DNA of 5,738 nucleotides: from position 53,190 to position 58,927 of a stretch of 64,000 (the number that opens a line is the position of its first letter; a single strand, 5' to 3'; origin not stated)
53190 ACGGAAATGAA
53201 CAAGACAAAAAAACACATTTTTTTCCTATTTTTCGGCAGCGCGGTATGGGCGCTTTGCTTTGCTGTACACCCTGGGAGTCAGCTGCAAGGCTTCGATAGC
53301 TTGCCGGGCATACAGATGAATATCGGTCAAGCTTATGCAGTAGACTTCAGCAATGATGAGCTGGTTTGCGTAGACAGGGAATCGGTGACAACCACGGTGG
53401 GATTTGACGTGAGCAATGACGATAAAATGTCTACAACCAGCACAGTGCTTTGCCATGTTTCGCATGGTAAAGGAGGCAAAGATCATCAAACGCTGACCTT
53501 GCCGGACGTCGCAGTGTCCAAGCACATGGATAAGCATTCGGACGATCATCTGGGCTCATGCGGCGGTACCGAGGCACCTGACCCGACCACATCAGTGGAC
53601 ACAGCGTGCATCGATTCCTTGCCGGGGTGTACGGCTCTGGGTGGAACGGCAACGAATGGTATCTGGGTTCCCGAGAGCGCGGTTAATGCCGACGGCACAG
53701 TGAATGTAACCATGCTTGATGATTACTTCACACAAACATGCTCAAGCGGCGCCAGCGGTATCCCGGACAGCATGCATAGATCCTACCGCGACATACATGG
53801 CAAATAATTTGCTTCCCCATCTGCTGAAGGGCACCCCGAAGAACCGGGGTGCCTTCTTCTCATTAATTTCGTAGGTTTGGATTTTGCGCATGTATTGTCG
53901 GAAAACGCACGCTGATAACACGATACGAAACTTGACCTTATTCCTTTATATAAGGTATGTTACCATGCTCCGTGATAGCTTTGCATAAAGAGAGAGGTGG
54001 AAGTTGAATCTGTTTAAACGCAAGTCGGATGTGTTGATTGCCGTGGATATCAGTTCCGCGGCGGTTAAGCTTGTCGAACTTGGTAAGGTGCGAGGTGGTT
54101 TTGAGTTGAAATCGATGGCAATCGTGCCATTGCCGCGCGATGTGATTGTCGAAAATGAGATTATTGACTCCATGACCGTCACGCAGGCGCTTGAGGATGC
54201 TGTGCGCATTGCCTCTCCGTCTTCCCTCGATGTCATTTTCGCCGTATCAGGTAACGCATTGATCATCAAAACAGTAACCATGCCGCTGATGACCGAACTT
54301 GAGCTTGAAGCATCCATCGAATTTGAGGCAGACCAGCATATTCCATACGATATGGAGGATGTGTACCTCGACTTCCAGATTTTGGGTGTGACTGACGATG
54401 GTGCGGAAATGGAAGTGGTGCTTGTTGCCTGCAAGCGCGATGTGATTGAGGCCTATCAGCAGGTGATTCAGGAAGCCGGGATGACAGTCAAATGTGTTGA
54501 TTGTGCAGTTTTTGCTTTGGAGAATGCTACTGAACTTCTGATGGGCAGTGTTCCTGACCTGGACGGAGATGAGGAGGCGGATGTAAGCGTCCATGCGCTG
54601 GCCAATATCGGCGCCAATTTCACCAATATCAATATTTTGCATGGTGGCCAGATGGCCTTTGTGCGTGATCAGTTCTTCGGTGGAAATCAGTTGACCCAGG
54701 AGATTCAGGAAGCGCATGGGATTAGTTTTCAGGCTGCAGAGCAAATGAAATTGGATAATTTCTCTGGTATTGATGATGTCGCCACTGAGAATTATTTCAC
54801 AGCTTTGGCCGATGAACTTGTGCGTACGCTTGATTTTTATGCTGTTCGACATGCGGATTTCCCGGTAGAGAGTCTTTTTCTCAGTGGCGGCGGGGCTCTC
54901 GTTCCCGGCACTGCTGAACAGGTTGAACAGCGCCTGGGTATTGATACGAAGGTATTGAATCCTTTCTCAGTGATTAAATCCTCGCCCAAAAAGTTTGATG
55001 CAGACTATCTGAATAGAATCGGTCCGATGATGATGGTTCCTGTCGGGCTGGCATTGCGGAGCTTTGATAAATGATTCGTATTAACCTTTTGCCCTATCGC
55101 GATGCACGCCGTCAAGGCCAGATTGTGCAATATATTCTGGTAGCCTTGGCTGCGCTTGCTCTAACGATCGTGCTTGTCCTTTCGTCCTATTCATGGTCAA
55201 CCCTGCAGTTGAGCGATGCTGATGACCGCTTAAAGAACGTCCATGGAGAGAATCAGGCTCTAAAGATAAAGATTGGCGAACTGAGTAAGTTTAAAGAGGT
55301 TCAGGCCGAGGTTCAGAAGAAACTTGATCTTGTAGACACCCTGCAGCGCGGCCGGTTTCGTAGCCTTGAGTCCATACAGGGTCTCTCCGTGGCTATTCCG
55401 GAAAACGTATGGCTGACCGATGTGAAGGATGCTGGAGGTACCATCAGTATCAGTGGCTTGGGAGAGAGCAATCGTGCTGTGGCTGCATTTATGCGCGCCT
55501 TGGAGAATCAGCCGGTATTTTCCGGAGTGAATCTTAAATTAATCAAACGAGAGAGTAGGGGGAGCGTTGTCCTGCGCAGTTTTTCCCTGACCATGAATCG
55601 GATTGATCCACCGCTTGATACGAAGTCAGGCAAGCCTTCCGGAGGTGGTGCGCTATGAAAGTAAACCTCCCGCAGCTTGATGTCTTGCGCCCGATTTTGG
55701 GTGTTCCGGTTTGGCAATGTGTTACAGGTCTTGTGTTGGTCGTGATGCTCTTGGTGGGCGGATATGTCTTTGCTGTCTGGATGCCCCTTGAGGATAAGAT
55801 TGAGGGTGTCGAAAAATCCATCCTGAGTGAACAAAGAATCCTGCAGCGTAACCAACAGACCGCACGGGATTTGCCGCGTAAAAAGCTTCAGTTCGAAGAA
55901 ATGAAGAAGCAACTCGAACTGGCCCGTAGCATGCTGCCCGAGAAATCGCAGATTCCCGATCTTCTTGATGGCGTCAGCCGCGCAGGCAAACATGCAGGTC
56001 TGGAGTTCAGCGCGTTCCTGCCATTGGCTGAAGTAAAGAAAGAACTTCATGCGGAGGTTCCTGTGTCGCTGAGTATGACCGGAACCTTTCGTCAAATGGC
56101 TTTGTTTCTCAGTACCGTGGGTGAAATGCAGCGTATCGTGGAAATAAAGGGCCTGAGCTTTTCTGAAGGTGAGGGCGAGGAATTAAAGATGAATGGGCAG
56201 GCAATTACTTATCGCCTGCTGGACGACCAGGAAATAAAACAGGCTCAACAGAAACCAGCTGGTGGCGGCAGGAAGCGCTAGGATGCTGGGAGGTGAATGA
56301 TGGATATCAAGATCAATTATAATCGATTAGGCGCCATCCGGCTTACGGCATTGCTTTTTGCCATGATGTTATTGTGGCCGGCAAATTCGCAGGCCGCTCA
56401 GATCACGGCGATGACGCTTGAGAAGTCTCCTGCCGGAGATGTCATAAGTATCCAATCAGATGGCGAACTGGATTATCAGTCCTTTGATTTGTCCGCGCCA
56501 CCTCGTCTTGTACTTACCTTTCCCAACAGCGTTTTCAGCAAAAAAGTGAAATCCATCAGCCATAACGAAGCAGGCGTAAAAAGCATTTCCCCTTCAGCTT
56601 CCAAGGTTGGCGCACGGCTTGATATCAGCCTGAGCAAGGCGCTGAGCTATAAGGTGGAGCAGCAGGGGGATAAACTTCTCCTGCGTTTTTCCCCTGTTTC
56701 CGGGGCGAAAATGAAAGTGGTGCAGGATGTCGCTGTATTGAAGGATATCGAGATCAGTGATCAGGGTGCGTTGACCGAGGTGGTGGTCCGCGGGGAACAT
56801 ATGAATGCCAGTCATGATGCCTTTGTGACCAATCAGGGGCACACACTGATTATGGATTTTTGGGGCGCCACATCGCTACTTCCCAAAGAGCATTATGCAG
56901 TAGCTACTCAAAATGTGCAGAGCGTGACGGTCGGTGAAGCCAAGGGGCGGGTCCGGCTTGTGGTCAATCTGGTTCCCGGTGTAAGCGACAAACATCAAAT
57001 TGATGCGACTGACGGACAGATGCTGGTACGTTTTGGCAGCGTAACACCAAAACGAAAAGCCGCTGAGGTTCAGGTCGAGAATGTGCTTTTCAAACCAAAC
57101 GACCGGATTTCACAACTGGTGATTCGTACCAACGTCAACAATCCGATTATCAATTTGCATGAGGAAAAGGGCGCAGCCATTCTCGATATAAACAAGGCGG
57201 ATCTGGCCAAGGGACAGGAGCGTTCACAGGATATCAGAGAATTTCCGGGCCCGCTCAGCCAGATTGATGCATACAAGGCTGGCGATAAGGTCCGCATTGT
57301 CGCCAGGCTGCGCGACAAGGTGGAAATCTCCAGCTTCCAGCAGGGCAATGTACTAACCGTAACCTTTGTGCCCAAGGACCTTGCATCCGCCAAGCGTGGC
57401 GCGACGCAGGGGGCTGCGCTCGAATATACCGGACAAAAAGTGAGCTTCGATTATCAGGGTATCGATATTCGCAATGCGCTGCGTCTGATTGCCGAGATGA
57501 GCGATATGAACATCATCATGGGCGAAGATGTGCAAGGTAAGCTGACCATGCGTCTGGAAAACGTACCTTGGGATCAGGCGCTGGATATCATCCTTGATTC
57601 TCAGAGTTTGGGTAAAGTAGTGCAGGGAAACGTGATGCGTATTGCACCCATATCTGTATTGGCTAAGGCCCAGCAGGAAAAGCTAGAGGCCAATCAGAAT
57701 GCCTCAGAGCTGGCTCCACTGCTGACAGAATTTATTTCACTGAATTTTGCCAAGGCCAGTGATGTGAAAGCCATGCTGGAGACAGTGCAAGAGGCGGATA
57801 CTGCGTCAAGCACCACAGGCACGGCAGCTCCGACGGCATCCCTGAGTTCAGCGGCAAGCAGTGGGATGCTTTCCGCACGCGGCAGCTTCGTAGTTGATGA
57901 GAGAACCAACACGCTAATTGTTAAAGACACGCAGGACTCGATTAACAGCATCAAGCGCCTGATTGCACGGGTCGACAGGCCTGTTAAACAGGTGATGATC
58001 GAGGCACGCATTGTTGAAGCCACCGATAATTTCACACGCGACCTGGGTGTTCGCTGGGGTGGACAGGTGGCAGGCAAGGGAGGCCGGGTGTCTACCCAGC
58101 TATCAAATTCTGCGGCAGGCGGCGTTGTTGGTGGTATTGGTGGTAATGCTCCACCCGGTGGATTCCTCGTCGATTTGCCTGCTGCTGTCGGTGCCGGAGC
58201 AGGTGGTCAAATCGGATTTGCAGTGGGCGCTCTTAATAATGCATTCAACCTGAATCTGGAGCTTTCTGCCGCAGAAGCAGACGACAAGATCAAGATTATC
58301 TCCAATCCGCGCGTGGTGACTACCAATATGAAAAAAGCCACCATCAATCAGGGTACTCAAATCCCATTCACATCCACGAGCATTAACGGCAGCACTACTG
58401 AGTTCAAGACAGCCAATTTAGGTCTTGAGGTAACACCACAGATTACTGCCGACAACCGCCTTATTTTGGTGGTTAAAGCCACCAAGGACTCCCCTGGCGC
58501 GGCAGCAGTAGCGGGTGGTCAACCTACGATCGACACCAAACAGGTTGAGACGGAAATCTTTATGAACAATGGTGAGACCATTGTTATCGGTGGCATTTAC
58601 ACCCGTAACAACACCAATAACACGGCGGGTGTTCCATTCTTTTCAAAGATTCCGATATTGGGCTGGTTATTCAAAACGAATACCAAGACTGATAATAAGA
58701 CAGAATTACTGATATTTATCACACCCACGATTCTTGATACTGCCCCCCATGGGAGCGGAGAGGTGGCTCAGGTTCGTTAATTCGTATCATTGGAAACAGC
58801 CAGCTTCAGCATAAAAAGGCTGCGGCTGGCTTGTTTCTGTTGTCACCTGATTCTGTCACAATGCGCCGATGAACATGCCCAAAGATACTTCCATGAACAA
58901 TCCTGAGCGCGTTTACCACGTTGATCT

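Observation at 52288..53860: Two paralogous secreted proteins of unknown family sit where PilY1/PilE would be in a type IV minor-pilin operon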

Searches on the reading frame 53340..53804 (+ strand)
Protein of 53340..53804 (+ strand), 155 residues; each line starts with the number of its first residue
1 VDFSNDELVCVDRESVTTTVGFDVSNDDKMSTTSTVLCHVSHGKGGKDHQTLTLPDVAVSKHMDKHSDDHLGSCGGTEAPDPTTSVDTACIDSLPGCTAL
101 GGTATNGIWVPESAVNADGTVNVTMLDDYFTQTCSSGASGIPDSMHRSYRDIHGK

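Call 71: predict_structure(alignment_id=A9)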
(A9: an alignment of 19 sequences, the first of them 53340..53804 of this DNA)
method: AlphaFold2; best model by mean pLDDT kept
length: 155 residues; sequences in the alignment: 19
mean_pLDDT: 67.8   pTM: 0.48
mean pLDDT of the five models: 67.8, 65.3, 64.1, 63.0, 60.7
residues with pLDDT >= 90: 0; 70-90: 89; 50-70: 31; < 50: 35
segments of 3 or more residues with pLDDT < 50: 21-31, 80-84, 138-155
pLDDT, mean of each block of 10 residues (from residue 1): 78 75 39 72 65 80 83 67 53 75 73 86 80 59 44 40
secondary structure, 60 per line:
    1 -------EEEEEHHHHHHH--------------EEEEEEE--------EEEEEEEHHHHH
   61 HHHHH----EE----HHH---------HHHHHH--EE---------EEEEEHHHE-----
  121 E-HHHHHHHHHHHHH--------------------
elements in order: E8-12 H13-19 E34-40 E49-55 H56-65 H88-93 E107-111 H123-135

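Call 76: fold_search(model_id=the predicted structure, library=pdb)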
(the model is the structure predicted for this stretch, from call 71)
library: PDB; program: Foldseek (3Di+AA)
matches with E <= 10: 41; with E <= 0.001: 0
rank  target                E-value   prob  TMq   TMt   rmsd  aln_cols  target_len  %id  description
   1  2lwf_MODEL_1_A        2.2e+00  0.05  0.16  0.19  14.0        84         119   15  Structure of N-terminal domain of a plant Grx (released 2013-05-22)
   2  7ext_a1               2.7e+00  0.14  0.19  0.38   3.6        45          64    9  Cryo-EM structure of cyanobacterial phycobilisome from Synechococcus sp. PCC 7002 (released 2021-10-06)
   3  7ext_a4               3.3e+00  0.08  0.18  0.36   3.9        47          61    8  Cryo-EM structure of cyanobacterial phycobilisome from Synechococcus sp. PCC 7002 (released 2021-10-06)
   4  5t5h_S                3.7e+00  0.02  0.17  0.15  13.3       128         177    8  Structure and assembly model for the Trypanosoma cruzi 60S ribosomal subunit (released 2016-10-12)
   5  3wee_B                4.0e+00  0.13  0.18  0.08   4.8        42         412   10  Structure of the full-length yeast Arp7-Arp9 Heterodimer (released 2014-02-26)
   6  5exv_B                4.0e+00  0.01  0.17  0.16  15.2       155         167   10  Crystal structure of heme binding protein HutX from Vibrio cholerae (released 2016-07-13)
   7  5z3g_W                4.0e+00  0.01  0.14  0.13  13.2       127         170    9  Cryo-EM structure of a nucleolar pre-60S ribosome (Rpf1-TAP) (released 2018-04-11)
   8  2nml                  4.5e+00  0.01  0.12  0.16  13.9       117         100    8  Crystal structure of HEF2/ERH at 1.55 A resolution (released 2006-10-31)
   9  5fll_A                5.5e+00  0.04  0.14  0.09   5.4        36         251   17  Crystal structure of the 6-carboxyhexanoate-CoA ligase (BioW) from Bacillus subtilis in complex with a Pimeloyl-adenyl (released 2016-11-16)
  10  2ckc_MODEL_1_A        6.2e+00  0.11  0.21  0.51   6.2        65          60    9  Solution structures of the BRK domains of the human Chromo Helicase Domain 7 and 8, reveals structural similar (released 2007-05-08)
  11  8to5_c                6.2e+00  0.08  0.18  0.33   4.4        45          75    9  Central rod disk in C1 symmetry of high-resolution phycobilisome quenched by OCP (local refinement) (released 2024-04-17)
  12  1j4w_A                6.2e+00  0.02  0.15  0.16  13.4        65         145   12  COMPLEX OF THE KH3 and KH4 DOMAINS OF FBP WITH A SINGLE_STRANDED 29mer DNA OLIGONUCLEOTIDE FROM THE FUSE ELEMENT OF TH (released 2002-03-06)
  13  3ffy                  6.6e+00  0.02  0.16  0.20  14.4        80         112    8  Putative tetrapyrrole (corrin/porphyrin) methyltransferase from Bacteroides fragilis. (released 2008-12-16)
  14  3q1g_B                6.6e+00  0.01  0.12  0.05  12.0        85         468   14  Crystal Structure of BoxB crystallized with PEG (released 2011-06-01)
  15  5flg_A                7.1e+00  0.03  0.15  0.10   7.4        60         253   13  Crystal structure of the 6-carboxyhexanoate-CoA ligase (BioW)from Bacillus subtilis in complex with AMPPNP (released 2016-11-16)
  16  9ya0_GA               7.1e+00  0.03  0.16  0.04   4.8        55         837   18  Cryo-EM structure of pre-conoid ring 2 (PCR P2 ring)from Toxoplasma gondii (released 2025-11-19)
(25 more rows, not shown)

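Call 98: search_protein_families(library=pfam, alignment_id=A8, max_evalue=0.01)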
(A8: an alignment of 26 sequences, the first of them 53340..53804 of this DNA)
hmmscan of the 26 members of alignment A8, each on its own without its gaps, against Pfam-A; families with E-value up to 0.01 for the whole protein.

A. member 1, window:53340-53804:+ (155 aa): 0 families

B. families by the number of members that match (of 26 scanned): 0 families

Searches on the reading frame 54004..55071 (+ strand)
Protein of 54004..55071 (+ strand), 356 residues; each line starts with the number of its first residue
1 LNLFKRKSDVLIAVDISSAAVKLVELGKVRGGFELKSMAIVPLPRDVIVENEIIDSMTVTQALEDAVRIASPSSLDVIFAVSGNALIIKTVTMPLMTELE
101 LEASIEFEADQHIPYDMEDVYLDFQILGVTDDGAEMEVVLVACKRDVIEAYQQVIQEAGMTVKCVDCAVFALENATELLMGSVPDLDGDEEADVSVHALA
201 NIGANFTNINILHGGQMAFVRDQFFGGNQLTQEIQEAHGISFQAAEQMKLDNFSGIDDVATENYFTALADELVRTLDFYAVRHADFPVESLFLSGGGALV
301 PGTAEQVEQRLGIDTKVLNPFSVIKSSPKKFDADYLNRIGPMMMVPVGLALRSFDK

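Call 4: search_protein_families(library=pfam, proteins=[window:54004-55071:+], max_evalue=1)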
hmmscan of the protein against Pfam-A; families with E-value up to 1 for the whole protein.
window:54004-55071:+ (356 aa): 4 families
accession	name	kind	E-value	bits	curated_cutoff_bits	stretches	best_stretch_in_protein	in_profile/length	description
PF11104.14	PilM_2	-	3.4e-80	270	27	1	14-354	2-340/340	Type IV pilus assembly protein PilM;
PF14450.12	FtsA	-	2.4e-10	41.3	31.8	1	198-320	1-112/127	Cell division protein FtsA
PF05134.19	T2SSL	-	1.2e-05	25.3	25.5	1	51-172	23-138/231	Type II secretion system (T2SS), protein L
PF17483.7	TbpB_C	-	0.044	14.6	25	0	233-284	2-53/98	C-lobe handle domain of Tf-binding protein B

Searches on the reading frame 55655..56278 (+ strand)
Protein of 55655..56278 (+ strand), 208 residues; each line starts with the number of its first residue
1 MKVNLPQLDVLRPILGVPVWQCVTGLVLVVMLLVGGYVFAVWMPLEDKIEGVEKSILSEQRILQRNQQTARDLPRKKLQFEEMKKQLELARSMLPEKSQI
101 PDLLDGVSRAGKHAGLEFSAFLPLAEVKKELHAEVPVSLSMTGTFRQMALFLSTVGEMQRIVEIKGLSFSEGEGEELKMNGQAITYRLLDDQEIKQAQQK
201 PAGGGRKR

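Call 81: search_protein_families(library=ncbifam, proteins=[window:55655-56278:+], max_evalue=0.00001)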
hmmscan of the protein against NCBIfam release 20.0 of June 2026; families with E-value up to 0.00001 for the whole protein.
window:55655-56278:+ (208 aa): 1 family
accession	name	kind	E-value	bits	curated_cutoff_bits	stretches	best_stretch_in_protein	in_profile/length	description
NF040576.1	T2SS_GspM_XpsM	equivalog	1.6e-07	31.2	60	1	24-156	3-137/180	type II secretion system protein GspM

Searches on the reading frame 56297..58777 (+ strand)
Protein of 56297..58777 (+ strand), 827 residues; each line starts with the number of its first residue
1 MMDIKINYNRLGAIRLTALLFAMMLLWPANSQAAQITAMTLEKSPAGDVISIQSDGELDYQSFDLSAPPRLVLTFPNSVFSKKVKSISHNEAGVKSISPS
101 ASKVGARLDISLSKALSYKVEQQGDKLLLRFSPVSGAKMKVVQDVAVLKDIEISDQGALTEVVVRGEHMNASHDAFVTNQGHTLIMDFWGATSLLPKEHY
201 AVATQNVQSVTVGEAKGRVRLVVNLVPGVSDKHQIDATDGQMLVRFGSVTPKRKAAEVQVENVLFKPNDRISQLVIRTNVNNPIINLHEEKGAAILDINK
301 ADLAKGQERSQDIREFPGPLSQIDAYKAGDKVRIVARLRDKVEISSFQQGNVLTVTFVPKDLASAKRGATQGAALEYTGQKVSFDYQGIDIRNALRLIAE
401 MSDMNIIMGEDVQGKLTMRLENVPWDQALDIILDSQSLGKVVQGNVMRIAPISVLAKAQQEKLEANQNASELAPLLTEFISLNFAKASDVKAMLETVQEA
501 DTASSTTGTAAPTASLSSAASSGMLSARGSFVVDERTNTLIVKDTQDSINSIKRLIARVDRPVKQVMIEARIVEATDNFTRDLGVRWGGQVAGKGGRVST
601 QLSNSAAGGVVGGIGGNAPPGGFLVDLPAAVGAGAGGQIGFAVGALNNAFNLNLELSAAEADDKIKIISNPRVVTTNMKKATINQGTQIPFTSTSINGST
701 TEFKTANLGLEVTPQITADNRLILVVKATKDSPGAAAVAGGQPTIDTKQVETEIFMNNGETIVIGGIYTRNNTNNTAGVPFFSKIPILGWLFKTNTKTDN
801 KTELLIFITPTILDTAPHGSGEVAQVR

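Call 81: search_protein_families(library=ncbifam, proteins=[window:56297-58777:+], max_evalue=0.00001)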
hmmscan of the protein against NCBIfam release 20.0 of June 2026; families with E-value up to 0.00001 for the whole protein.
window:56297-58777:+ (827 aa): 8 families
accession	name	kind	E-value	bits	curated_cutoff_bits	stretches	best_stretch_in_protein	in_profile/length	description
TIGR02515.1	IV_pilus_PilQ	subfamily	9.3e-146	486.1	284.35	1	379-813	1-427/428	type IV pilus secretin PilQ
NF010083.0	PRK13568.1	equivalog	1.6e-82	277.5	554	2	518-813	141-417/419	DNA uptake porin HofQ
NF007851.2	PRK10560.1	exception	4.4e-68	230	598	2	519-815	134-411/412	DNA uptake porin HofQ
TIGR02517.1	type_II_gspD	equivalog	5.5e-66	223.3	351.35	2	505-815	277-592/600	type II secretion system secretin GspD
TIGR02516.1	type_III_yscC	equivalog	2.7e-40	138.3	238.45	1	426-814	101-462/463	type III secretion system outer membrane ring subunit SctC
TIGR02519.1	pilus_MshL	equivalog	4.7e-34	117.7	250.2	1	532-813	2-290/290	pilus (MSHA type) biogenesis protein MshL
NF042912.1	Amuc_1098_fam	equivalog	6.5e-21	74.1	750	2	742-816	725-799/805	Amuc_1098 family type IV pilus outer membrane protein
NF011873.0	PRK15346.1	equivalog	1.3e-20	73.6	524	2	646-802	323-483/499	EscC/YscC/HrcC family type III secretion system outer membrane ring protein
